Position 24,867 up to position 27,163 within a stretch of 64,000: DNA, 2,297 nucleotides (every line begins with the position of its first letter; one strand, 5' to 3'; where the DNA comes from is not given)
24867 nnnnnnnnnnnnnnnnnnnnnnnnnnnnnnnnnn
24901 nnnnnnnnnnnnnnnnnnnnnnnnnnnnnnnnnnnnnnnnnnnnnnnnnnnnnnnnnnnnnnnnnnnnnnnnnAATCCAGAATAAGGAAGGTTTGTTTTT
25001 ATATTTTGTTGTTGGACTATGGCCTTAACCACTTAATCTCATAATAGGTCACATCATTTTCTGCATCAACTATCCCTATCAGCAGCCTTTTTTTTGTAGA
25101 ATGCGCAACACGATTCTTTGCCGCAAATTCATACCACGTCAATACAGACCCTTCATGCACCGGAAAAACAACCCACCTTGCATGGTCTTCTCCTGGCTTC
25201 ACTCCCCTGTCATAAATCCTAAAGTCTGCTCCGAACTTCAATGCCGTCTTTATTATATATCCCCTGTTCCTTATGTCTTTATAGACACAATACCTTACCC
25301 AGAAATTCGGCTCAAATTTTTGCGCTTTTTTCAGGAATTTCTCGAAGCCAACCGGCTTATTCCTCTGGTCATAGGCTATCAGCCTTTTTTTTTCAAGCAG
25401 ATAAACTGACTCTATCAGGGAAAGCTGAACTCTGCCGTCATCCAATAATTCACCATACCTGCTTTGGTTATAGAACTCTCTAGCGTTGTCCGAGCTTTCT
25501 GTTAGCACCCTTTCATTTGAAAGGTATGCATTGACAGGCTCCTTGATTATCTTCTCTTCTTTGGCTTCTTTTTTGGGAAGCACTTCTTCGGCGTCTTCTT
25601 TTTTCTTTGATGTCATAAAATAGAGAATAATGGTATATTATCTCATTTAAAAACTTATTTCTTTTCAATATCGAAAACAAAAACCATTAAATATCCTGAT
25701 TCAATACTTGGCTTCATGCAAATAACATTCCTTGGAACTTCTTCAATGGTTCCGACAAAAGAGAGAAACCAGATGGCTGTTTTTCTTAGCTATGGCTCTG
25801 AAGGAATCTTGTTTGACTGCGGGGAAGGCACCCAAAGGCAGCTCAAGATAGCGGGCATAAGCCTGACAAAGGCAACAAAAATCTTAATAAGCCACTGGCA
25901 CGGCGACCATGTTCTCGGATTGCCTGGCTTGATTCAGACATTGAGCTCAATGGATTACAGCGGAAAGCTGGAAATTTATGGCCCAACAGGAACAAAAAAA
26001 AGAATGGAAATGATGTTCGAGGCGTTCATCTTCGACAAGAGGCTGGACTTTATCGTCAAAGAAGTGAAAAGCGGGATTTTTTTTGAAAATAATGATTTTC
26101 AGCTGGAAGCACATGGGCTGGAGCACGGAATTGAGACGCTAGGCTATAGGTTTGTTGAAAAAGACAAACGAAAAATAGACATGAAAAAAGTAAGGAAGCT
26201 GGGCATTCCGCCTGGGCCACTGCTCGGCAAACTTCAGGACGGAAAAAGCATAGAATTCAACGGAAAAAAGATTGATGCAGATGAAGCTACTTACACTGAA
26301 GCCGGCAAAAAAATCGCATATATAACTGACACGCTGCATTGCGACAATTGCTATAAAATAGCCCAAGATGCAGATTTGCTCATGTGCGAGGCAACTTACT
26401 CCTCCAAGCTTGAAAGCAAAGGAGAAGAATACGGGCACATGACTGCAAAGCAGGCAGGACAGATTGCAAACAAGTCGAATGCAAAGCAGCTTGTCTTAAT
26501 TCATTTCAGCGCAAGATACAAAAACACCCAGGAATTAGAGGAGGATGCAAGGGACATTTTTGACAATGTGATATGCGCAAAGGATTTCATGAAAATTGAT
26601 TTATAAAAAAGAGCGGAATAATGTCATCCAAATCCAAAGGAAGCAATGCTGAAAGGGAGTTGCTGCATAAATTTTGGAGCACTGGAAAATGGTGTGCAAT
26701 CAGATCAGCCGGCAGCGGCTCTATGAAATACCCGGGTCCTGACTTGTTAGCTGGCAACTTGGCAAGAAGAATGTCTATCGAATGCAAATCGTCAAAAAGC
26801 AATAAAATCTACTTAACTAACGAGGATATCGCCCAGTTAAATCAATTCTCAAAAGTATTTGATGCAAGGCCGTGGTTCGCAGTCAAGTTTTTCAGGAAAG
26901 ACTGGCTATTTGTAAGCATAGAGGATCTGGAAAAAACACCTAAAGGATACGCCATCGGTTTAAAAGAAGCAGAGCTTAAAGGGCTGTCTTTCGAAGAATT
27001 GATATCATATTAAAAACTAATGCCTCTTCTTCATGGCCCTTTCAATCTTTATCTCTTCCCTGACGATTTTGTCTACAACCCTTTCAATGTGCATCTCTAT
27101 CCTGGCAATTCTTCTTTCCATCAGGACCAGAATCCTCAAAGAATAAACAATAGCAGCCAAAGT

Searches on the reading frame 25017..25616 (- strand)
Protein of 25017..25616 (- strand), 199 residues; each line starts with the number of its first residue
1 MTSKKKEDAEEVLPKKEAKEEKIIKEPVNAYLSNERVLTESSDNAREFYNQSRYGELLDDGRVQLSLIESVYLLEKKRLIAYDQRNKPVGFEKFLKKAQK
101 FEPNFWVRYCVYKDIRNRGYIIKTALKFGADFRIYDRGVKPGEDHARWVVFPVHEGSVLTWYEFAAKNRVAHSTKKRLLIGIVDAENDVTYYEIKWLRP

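Call 46: search_protein_families(library=pfam, proteins=[window:25017-25616:-], max_evalue=0.00001)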
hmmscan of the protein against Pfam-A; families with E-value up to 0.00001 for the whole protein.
window:25017-25616:- (199 aa): 2 families
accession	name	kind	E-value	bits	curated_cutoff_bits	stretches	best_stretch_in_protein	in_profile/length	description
PF01974.23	tRNA_int_endo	-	1.9e-27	95.6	27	1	105-191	1-85/85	tRNA intron endonuclease, catalytic C-terminal domain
PF02778.19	tRNA_int_endo_N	-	4.7e-16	58.5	21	1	29-95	2-67/67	tRNA intron endonuclease, N-terminal domain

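Call 48: search_solved_structures(query=window:25017-25616:-, show_alignments=3, max_evalue=0.001)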
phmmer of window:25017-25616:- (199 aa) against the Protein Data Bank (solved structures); distinct sequences matched with E-value up to 0.001: 24.
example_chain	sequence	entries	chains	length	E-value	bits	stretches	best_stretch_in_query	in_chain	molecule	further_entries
3iey_A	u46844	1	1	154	2e-36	128.8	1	58-199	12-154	tRNA-splicing endonuclease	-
1a79_A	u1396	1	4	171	4.7e-33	117.9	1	32-199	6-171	TRNA ENDONUCLEASE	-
5x89_A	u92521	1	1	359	2.1e-29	106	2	64-196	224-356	EndA-like protein,tRNA-splicing endonuclease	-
2cv8_A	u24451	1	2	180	3.9e-25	92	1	60-198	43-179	tRNA-splicing endonuclease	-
4fz2_A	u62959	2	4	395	2.1e-24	89.6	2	107-182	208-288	tRNA intron endonuclease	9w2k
3p1z_B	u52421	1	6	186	2.1e-23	86.4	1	31-199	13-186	tRNA-splicing endonuclease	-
3ajv_B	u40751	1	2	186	5.3e-22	81.8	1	31-199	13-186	tRNA-splicing endonuclease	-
1r0v_A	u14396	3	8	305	7.3e-18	68.3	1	27-180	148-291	tRNA-intron endonuclease | Putative tRNA-intron endonuclease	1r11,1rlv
2gjw_A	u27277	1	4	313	8.7e-18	68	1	27-180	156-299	tRNA-splicing endonuclease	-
3p1y_A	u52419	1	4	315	2.5e-17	66.6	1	27-180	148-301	tRNA-splicing endonuclease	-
2zyz_B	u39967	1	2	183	1.8e-15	60.5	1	31-183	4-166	tRNA-splicing endonuclease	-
3iey_B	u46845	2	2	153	1.3e-13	54.5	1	90-198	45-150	NEQ261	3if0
2ohc_A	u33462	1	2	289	4.8e-08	36.3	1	110-196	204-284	tRNA-splicing endonuclease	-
2ohe_A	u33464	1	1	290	4.8e-08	36.2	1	110-196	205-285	tRNA-splicing endonuclease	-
6z9u_A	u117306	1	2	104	1.4e-07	34.7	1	103-197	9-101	tRNA-splicing endonuclease subunit Sen34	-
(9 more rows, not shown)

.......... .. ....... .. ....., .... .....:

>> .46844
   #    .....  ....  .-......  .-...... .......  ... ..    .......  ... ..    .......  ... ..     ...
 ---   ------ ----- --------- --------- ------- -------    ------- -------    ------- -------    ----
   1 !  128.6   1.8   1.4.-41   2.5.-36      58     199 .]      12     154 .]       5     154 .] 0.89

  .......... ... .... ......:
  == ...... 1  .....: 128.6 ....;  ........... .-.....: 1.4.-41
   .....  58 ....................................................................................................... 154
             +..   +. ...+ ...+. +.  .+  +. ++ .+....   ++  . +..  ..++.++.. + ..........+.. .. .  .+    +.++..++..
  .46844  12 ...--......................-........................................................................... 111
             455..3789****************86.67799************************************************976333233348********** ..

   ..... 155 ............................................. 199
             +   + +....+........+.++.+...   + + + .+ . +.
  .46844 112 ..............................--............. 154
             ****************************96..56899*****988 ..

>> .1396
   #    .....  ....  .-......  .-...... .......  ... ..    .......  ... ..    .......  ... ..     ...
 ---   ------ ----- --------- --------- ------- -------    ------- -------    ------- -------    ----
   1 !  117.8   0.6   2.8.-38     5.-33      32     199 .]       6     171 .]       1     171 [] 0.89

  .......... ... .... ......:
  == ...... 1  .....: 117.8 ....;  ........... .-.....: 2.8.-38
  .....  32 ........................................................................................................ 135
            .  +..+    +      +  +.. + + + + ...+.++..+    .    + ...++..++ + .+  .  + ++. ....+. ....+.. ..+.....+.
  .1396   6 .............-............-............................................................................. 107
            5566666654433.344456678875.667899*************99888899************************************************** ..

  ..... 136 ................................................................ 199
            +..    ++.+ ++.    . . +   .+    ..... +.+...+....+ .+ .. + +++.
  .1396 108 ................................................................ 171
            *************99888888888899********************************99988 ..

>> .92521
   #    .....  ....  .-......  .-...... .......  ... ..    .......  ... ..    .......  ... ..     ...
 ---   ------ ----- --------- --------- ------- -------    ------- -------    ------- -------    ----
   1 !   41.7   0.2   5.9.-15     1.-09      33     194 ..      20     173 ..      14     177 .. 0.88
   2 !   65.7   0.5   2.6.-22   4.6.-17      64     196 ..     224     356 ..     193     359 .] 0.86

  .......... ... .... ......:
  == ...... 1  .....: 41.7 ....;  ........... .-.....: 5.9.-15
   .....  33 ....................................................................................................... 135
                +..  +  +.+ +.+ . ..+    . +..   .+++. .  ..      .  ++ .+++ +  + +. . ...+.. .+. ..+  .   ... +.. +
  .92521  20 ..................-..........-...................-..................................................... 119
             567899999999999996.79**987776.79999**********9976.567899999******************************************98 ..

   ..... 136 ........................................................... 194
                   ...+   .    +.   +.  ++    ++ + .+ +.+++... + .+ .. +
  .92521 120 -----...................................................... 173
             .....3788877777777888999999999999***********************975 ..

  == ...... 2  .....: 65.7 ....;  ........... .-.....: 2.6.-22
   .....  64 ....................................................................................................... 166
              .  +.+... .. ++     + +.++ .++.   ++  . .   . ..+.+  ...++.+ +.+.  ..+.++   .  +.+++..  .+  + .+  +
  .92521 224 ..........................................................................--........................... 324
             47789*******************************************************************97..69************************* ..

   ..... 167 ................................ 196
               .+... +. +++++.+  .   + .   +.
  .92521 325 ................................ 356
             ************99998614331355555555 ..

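Call 85: search_solved_structures(query=window:25017-25616:-, show_alignments=5, max_evalue=1e-20)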
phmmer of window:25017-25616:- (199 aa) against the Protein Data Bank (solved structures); distinct sequences matched with E-value up to 1e-20: 7.
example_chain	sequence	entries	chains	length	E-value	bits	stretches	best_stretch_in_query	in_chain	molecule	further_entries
3iey_A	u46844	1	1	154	2e-36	128.8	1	58-199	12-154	tRNA-splicing endonuclease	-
1a79_A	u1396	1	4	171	4.7e-33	117.9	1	32-199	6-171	TRNA ENDONUCLEASE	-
5x89_A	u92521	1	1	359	2.1e-29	106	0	64-196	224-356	EndA-like protein,tRNA-splicing endonuclease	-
2cv8_A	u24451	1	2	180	3.9e-25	92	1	60-198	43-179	tRNA-splicing endonuclease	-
4fz2_A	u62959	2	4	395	2.1e-24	89.6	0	107-182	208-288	tRNA intron endonuclease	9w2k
3p1z_B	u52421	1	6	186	2.1e-23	86.4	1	31-199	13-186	tRNA-splicing endonuclease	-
3ajv_B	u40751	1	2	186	5.3e-22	81.8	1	31-199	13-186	tRNA-splicing endonuclease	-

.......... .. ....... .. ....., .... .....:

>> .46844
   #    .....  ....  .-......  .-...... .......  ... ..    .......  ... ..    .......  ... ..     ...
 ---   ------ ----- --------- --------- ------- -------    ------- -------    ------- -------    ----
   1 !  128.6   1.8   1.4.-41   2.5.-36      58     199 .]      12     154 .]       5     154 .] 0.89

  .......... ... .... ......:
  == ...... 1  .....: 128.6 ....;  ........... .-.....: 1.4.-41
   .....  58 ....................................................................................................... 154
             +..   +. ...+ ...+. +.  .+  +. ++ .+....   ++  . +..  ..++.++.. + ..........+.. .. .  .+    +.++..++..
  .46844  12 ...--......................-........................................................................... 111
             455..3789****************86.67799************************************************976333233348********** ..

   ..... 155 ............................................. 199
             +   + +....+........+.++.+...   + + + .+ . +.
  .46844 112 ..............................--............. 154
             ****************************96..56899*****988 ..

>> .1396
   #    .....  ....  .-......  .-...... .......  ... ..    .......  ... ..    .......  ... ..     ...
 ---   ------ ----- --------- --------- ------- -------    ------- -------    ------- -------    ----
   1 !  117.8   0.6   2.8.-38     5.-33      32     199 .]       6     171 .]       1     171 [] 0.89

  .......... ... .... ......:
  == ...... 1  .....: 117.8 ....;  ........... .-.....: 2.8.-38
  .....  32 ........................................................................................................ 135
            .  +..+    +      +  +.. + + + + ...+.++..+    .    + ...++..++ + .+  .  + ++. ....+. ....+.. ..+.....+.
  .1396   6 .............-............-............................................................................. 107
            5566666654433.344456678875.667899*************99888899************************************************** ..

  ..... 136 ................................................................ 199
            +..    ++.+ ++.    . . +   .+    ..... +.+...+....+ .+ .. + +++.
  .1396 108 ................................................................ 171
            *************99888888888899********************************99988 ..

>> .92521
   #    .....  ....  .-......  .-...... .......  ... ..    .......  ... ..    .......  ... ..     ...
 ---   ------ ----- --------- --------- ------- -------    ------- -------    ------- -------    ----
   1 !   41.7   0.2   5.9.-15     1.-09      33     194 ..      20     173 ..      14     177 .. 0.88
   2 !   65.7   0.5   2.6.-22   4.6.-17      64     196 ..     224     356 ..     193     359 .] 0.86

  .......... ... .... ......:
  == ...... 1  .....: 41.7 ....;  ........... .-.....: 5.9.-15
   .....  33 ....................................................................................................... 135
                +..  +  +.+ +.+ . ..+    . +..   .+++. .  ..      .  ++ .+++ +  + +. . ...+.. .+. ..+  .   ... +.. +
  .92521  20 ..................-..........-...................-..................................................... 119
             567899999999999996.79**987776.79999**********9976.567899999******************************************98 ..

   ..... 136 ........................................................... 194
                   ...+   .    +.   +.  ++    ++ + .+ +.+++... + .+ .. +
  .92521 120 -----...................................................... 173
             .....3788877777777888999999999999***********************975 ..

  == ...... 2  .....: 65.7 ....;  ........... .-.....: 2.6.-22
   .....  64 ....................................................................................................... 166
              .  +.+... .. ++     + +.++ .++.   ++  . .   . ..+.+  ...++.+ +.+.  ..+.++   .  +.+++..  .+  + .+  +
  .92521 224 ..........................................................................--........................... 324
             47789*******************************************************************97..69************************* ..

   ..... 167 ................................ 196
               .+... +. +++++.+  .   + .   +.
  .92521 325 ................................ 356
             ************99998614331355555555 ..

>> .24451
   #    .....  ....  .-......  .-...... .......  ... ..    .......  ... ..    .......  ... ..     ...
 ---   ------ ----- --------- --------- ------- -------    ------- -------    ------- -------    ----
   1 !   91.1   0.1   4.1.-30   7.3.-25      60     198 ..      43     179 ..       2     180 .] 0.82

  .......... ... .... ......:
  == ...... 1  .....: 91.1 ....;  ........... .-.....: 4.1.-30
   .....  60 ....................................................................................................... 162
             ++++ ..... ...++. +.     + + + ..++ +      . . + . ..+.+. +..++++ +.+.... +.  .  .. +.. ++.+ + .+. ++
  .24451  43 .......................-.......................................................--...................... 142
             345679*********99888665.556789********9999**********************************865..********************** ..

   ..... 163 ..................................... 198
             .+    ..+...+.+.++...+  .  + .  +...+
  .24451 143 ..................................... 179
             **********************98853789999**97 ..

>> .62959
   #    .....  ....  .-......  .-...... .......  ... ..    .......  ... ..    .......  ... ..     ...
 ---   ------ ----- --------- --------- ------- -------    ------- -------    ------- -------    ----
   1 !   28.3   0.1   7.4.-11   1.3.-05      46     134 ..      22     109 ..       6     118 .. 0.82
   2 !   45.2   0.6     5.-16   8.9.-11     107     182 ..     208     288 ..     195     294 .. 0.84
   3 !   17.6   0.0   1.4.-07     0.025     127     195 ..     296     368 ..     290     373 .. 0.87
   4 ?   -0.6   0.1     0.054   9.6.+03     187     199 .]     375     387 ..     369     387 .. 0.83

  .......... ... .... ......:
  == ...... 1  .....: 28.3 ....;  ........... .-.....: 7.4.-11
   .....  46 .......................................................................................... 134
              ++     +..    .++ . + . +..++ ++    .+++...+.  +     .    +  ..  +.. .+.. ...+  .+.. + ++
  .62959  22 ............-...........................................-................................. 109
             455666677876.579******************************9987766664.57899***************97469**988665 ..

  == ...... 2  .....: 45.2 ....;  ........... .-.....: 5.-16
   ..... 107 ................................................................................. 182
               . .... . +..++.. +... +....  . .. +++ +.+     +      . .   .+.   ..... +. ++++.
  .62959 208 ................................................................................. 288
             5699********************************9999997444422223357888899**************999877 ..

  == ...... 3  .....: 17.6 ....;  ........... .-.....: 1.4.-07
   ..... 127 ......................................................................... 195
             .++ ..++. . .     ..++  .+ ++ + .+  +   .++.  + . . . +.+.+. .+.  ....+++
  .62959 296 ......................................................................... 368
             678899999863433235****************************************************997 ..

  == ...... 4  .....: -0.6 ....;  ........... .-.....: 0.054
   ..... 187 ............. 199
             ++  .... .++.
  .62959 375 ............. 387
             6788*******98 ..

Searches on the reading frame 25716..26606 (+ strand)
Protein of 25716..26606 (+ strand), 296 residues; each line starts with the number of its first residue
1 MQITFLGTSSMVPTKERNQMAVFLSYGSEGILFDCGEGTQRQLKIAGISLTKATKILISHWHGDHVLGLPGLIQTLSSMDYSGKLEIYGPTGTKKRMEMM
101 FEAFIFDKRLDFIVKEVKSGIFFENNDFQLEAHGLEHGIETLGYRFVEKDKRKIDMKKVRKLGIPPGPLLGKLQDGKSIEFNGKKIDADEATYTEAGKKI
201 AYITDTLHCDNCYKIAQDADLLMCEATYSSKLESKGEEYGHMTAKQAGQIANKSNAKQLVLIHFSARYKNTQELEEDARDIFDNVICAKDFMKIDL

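Call 47: search_protein_families(library=pfam, proteins=[window:25716-26606:+], max_evalue=0.00001)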
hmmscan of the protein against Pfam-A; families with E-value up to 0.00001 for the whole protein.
window:25716-26606:+ (296 aa): 3 families
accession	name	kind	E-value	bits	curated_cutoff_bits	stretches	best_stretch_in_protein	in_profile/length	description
PF12706.13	Lactamase_B_2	-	2.6e-19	70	27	2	195-264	132-200/200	Beta-lactamase superfamily domain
PF00753.33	Lactamase_B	-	7.2e-10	39.6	22.7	1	18-136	5-130/196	Metallo-beta-lactamase superfamily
PF23023.1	Anti-Pycsar_Apyc1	-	3.3e-06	27.2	50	1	1-72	3-73/250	Anti-Pycsar protein Apyc1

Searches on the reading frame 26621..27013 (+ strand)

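Call 47: search_protein_families(library=pfam, proteins=[window:26621-27013:+], max_evalue=0.00001)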
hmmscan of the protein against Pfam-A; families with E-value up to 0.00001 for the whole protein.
window:26621-27013:+ (130 aa): 1 family
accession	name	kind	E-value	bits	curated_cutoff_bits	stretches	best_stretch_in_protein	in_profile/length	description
PF01870.24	Hjc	-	6.1e-25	87.4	21.1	1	10-101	2-92/93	Archaeal holliday junction resolvase (hjc)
